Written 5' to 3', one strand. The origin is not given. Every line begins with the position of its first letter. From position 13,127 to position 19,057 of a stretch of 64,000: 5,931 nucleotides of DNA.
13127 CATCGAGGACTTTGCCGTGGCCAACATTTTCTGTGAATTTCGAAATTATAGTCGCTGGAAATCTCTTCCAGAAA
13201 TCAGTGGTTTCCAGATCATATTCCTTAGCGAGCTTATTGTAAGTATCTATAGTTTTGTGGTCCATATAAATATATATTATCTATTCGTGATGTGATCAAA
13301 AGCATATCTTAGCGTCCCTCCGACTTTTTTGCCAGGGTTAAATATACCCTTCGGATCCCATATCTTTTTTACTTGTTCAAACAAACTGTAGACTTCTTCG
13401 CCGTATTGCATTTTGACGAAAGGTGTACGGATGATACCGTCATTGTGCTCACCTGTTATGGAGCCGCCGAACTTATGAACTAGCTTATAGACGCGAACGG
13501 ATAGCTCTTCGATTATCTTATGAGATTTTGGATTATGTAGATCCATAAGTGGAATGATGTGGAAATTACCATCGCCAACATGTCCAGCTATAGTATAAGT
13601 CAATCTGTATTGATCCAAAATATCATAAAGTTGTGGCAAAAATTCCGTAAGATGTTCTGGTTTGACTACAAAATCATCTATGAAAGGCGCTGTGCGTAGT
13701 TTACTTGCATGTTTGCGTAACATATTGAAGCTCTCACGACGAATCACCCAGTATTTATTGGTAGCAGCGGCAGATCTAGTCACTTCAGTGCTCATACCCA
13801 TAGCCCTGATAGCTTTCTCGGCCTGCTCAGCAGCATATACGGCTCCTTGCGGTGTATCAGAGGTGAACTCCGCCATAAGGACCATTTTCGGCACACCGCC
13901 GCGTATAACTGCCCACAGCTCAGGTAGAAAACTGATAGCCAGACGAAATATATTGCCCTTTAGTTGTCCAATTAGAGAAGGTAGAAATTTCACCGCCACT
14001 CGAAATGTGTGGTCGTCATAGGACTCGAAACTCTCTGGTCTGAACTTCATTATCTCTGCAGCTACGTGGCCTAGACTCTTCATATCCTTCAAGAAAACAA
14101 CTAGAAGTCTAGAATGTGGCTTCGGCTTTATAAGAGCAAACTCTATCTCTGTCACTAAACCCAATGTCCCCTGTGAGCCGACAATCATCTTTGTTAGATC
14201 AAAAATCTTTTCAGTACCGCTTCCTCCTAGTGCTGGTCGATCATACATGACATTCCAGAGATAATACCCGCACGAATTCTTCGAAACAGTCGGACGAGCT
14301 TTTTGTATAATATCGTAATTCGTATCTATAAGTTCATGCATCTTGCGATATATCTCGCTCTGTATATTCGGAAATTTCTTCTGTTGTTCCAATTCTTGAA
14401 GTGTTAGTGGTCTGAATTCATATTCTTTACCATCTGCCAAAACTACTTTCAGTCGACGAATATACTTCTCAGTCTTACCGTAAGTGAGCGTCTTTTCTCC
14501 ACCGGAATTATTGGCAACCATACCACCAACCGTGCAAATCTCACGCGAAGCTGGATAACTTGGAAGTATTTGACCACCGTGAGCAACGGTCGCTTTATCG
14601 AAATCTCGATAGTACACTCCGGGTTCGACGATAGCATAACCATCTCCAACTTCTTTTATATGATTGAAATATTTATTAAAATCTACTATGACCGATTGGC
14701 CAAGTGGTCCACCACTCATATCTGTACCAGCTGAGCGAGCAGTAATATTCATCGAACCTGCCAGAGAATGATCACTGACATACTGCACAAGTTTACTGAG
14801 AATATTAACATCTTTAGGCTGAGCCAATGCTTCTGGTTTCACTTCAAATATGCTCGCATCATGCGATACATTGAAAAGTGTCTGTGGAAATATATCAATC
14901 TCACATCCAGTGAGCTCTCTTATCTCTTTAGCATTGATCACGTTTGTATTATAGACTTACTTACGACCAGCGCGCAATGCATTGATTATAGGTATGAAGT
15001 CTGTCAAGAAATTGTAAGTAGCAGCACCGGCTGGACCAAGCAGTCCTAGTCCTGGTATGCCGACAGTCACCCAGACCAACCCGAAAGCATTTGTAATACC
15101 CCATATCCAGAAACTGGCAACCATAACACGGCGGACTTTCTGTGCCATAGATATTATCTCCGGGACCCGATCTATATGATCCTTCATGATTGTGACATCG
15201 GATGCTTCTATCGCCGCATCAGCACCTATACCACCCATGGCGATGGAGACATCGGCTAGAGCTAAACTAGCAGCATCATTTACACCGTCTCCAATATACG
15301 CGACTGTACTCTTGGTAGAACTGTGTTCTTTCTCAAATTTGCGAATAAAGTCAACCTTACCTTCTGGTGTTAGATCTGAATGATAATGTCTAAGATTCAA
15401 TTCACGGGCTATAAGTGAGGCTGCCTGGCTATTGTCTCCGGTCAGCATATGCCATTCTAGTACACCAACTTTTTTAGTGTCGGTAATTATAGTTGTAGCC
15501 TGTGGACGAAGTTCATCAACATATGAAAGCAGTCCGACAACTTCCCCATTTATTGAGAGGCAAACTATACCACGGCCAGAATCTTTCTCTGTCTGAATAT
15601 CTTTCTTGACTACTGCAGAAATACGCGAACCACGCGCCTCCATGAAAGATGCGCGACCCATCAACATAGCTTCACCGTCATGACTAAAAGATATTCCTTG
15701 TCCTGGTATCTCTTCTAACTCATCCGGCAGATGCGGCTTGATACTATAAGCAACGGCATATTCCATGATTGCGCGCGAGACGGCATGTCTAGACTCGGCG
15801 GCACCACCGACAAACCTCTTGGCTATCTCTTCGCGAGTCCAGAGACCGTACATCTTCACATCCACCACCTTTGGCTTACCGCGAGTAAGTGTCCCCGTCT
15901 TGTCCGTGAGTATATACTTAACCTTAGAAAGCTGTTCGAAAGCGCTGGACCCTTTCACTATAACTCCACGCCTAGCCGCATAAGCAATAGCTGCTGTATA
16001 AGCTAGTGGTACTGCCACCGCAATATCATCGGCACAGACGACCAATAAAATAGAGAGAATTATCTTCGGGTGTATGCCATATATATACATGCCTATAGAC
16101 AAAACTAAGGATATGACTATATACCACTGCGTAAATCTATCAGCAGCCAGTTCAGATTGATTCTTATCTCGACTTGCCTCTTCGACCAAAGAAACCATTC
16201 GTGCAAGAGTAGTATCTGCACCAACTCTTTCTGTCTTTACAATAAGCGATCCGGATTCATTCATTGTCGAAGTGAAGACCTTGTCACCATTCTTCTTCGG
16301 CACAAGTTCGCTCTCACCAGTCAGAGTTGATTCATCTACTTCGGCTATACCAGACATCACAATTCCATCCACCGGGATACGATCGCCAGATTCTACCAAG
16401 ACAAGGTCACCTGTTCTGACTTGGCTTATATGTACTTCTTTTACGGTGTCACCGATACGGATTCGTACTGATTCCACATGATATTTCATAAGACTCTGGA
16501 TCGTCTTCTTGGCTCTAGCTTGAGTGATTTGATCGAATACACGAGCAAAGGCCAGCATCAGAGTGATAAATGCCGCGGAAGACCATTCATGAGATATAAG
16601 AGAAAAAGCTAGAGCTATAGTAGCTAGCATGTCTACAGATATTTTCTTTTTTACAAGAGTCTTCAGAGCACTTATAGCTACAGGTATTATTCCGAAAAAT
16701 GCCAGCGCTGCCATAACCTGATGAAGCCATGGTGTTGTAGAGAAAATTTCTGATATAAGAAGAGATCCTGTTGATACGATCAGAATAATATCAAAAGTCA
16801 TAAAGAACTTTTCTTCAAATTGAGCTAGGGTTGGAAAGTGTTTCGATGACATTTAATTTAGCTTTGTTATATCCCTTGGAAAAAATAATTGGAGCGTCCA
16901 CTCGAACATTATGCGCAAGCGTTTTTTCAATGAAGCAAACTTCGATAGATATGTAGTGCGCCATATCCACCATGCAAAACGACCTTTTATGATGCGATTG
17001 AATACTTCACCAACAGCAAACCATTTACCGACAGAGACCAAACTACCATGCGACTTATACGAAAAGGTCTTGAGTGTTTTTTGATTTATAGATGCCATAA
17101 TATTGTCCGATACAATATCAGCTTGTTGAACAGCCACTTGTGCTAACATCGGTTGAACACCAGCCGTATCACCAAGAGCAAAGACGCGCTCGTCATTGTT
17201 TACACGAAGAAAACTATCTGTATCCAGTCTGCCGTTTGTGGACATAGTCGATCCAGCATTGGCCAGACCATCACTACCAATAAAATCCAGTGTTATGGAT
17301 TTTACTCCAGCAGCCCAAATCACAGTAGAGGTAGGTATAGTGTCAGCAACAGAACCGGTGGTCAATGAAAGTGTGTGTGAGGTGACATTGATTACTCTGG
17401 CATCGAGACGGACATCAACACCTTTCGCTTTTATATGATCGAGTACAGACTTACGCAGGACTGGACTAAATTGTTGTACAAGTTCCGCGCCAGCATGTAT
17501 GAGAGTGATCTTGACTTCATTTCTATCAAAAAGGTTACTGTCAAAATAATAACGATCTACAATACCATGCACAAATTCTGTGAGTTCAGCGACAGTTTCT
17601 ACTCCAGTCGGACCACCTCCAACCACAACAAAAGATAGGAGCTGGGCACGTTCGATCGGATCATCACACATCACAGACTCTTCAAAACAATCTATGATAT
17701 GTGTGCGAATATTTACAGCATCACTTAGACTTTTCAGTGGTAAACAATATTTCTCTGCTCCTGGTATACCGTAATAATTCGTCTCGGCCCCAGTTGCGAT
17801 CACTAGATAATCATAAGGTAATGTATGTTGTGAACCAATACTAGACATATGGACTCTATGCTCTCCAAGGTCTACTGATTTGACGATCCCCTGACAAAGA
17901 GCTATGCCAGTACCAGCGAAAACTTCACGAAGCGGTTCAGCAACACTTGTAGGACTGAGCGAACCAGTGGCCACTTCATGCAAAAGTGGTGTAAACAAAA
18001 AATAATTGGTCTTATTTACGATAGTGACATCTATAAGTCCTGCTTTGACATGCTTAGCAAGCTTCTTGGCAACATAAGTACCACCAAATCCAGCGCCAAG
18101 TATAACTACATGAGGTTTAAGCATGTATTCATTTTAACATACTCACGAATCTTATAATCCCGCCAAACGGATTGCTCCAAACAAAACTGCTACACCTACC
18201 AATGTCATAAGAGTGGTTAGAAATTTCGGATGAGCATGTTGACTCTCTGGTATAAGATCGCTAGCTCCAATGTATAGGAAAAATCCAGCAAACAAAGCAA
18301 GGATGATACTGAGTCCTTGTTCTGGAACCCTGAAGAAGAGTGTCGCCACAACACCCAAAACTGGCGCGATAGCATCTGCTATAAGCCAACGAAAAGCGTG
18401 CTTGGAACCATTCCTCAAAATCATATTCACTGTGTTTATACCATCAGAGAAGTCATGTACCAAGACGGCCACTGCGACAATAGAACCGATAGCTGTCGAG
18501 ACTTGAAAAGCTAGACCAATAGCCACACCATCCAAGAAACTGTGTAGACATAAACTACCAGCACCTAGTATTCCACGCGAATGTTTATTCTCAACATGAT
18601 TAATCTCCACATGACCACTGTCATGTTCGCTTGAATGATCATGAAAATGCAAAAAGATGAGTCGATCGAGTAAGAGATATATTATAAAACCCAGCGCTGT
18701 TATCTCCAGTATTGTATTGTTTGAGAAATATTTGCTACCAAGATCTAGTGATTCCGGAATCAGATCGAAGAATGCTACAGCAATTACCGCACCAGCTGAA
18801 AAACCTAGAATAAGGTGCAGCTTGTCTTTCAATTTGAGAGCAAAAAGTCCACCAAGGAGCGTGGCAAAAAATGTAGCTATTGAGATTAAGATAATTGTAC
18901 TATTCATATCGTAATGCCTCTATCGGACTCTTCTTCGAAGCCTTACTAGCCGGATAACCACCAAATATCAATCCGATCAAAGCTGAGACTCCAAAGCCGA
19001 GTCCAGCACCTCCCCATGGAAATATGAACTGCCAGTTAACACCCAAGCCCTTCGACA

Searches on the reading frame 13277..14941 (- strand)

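Call 3: search_protein_families(library=pfam, proteins=[window:13277-14941:-], max_evalue=0.01)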
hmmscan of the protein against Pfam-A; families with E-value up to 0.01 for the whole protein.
window:13277-14941:- (554 aa): 2 families
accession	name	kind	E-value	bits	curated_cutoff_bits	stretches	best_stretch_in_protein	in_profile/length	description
PF02913.24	FAD-oxidase_C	-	1.2e-45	156.6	21.2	1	276-538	4-247/248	FAD linked oxidases, C-terminal domain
PF01565.28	FAD_binding_4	-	5.9e-28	97.7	26.4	1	36-175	1-137/139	FAD binding domain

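Call 4: search_protein_families(library=ncbifam, proteins=[window:13277-14941:-], max_evalue=0.01)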
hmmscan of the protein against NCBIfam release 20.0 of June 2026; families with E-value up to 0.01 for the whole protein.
window:13277-14941:- (554 aa): 5 families
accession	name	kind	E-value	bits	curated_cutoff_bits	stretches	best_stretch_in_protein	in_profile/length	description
NF049975.1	2HglutDHaseYdiJ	equivalog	2.1e-72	244.3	1350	1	23-538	39-538/1018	D-2-hydroxyglutarate dehydrogenase YdiJ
TIGR00387.1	glcD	equivalog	7e-56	189.8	567.9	2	247-538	147-413/413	glycolate oxidase subunit GlcD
NF008408.0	PRK11230.1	equivalog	1.5e-38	132.5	897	3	377-545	312-477/499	glycolate oxidase subunit GlcD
NF008439.0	PRK11282.1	equivalog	1.2e-08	34.3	284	1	247-312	147-212/358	glycolate oxidase subunit GlcE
NF053785.1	DcplphribOxDprE1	equivalog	0.0021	17.3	500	1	84-178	59-152/449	decaprenylphosphoryl-beta-D-ribose oxidase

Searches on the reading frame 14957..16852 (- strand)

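Call 3: search_protein_families(library=pfam, proteins=[window:14957-16852:-], max_evalue=0.01)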
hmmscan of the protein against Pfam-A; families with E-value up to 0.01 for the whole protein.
window:14957-16852:- (631 aa): 3 families
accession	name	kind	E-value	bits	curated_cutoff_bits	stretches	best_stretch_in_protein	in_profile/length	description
PF00122.25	E1-E2_ATPase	-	5.6e-43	147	28.1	1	127-295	5-181/181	E1-E2 ATPase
PF00702.32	Hydrolase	-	1.5e-19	71.6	26.4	1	311-534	1-191/191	haloacid dehalogenase-like hydrolase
PF08282.18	Hydrolase_3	-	0.0027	17.9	20.9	1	499-557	188-245/255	haloacid dehalogenase-like hydrolase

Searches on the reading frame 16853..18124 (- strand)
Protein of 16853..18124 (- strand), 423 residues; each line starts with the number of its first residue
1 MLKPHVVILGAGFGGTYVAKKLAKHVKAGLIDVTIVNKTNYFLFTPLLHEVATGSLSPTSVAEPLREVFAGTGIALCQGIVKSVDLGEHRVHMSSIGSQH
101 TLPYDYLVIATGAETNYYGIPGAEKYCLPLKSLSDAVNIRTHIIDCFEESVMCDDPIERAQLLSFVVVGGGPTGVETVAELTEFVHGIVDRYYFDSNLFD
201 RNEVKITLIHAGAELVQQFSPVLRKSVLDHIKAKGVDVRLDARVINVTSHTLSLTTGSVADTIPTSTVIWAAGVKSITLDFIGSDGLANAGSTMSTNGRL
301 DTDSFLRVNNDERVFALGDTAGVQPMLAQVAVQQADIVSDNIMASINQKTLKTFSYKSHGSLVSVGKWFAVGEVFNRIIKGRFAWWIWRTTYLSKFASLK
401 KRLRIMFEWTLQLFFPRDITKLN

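Call 3: search_protein_families(library=pfam, proteins=[window:16853-18124:-], max_evalue=0.01)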
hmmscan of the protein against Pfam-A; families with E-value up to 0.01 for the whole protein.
window:16853-18124:- (423 aa): 7 families
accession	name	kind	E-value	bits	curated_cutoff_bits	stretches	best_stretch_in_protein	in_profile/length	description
PF07992.20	Pyr_redox_2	-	1.1e-48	166.6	26.1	1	5-335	2-291/291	Pyridine nucleotide-disulphide oxidoreductase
PF22366.1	NDH2_C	-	2.5e-10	40.8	27.7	1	360-418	3-62/62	NDH2 C-terminal domain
PF00070.33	Pyr_redox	-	2.7e-09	37.9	22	1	201-250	20-69/82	Pyridine nucleotide-disulphide oxidoreductase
PF13454.12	NAD_binding_9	-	2.4e-06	28.1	21.8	0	7-40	1-34/155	FAD-NAD(P)-binding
PF01266.30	DAO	-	9.3e-05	22.5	27.9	0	5-38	1-30/353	FAD dependent oxidoreductase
PF13450.12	NAD_binding_8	-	0.0015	19.2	21.9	0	8-40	1-29/68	NAD(P)-binding Rossmann-like domain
PF13738.12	Pyr_redox_3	-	0.0019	17.9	30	0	232-274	92-134/305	Pyridine nucleotide-disulphide oxidoreductase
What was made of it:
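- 16853..18124 (-): Type II NADH dehydrogenase. A possible quinone reducer acting in trans; not a conserved neighbour. Pyr_redox_2 plus NDH2_C (call 3).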

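Call 4: search_protein_families(library=ncbifam, proteins=[window:16853-18124:-], max_evalue=0.01)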
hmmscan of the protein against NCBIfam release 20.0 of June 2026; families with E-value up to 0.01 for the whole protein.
window:16853-18124:- (423 aa): 36 families (the best 25 are shown)
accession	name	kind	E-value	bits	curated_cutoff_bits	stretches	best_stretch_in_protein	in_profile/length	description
TIGR03169.1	Nterm_to_SelD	hypoth_equivalog_domain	3e-34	118.9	310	1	6-389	2-354/365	pyridine nucleotide-disulfide oxidoreductase family protein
NF049943.1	SQR_III_seleno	exception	2.4e-20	72.8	525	2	5-119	2-112/406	type III sulfide quinone reductase, selenoprotein subtype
TIGR01350.1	lipoamide_DH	equivalog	1.4e-14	53.6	408.8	1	72-348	102-335/461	dihydrolipoyl dehydrogenase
TIGR04369.1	fusion_not_SelD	hypoth_equivalog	3.2e-14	52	700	2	30-182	24-162/701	oxidoreductase/SelD-related fusion protein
TIGR03385.1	CoA_CoA_reduc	equivalog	1.1e-13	50.8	578.8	1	6-329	2-291/439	CoA-disulfide reductase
NF007123.0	PRK09564.1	equivalog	1.2e-13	50.6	458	1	5-364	2-327/444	CoA-disulfide reductase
TIGR02053.1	MerA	equivalog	5.1e-13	48.8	454.45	1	197-349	184-335/465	mercury(II) reductase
NF004943.0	PRK06292.2-1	equivalog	1.8e-11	43.5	432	1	199-346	190-332/456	dihydrolipoyl dehydrogenase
NF004776.0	PRK06116.1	equivalog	1.9e-11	43.6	480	1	199-349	186-332/450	glutathione-disulfide reductase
NF004992.0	PRK06370.1-4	equivalog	1.1e-10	40.5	629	1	197-346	187-334/459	FAD-containing oxidoreductase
NF003437.0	PRK04965.1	equivalog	1.2e-10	41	392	2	4-144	3-139/378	NADH:flavorubredoxin reductase NorW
NF005884.0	PRK07846.1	equivalog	5.6e-10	38.4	501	1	197-346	185-328/454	mycothione reductase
NF004945.0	PRK06292.2-3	equivalog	6.9e-10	38.4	494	1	204-352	195-335/457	dihydrolipoyl dehydrogenase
NF003585.0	PRK05249.1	equivalog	3.9e-09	35.6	465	1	197-353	193-344/464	Si-specific NAD(P)(+) transhydrogenase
NF046103.1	NOXase_Strep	equivalog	5.1e-09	35.6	600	1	77-323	74-283/442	H2O-forming NADH oxidase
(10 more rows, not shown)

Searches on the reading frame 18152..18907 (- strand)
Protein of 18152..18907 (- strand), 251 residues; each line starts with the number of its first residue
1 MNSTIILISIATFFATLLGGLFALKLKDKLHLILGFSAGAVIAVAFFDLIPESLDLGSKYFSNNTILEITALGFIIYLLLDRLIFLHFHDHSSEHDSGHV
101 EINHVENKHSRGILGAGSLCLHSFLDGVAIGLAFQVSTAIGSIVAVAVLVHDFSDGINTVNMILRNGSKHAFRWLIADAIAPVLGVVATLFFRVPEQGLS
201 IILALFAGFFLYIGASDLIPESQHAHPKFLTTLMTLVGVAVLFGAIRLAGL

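Call 3: search_protein_families(library=pfam, proteins=[window:18152-18907:-], max_evalue=0.01)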
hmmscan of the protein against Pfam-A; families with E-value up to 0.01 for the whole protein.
window:18152-18907:- (251 aa): 1 family
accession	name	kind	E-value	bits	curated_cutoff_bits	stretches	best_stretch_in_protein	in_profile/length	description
PF02535.28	Zip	-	3.2e-21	76.3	35.1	2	91-243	154-320/323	ZIP Zinc transporter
